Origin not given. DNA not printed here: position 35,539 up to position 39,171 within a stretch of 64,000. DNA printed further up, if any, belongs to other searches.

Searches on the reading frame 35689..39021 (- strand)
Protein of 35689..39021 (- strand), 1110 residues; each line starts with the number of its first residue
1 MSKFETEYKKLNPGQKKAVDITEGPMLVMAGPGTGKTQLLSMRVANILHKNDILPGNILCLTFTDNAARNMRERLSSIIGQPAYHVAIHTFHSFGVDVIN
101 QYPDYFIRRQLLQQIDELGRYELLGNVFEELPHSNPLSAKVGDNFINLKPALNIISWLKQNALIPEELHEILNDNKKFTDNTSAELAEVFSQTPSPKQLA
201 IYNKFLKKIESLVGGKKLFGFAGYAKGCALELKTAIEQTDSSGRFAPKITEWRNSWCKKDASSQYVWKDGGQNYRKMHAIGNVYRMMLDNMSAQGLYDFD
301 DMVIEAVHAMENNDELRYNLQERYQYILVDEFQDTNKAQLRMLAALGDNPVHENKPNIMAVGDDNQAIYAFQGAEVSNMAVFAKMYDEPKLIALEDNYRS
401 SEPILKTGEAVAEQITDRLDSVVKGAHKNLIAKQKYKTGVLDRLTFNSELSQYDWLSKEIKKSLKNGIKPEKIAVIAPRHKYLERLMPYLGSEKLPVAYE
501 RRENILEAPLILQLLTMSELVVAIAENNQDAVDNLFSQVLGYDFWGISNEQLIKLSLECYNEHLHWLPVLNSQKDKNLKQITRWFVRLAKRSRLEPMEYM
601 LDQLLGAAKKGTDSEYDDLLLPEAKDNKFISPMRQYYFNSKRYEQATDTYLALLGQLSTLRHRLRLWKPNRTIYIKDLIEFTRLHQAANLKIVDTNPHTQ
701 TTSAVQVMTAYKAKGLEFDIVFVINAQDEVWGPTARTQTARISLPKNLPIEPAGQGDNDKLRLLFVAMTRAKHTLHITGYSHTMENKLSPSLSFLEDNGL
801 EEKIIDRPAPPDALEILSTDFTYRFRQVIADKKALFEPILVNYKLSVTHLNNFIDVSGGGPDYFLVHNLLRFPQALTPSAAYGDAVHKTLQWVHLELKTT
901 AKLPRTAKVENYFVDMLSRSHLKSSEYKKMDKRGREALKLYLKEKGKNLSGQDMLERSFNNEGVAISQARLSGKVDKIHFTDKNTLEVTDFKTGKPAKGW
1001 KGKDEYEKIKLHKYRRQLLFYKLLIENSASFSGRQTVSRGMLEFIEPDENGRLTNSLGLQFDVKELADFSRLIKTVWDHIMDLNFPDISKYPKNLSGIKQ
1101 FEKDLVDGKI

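Call 86: search_protein_families(library=pfam, proteins=[window:35689-39021:-], max_evalue=0.00001)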
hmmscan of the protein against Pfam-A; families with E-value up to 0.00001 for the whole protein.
window:35689-39021:- (1110 aa): 6 families
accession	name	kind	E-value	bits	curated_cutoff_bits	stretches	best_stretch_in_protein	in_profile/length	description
PF00580.27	UvrD-helicase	-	6.1e-64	216.8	23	1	11-386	1-270/271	UvrD/REP helicase N-terminal domain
PF13361.12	UvrD_C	-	2e-24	87.1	25.6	1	392-779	1-347/350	UvrD-like helicase C-terminal domain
PF13245.12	AAA_19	-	5.8e-22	78.8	25.1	1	15-371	1-133/134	AAA domain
PF12705.13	PDDEXK_1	-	1.4e-13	51.8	22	1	864-1086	17-230/247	PD-(D/E)XK nuclease superfamily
PF13538.12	UvrD_C_2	-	1.2e-09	38.3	27.4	0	751-777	25-51/52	UvrD-like helicase C-terminal domain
PF13604.12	AAA_30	-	3.8e-08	33.7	27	0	10-76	1-67/191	AAA domain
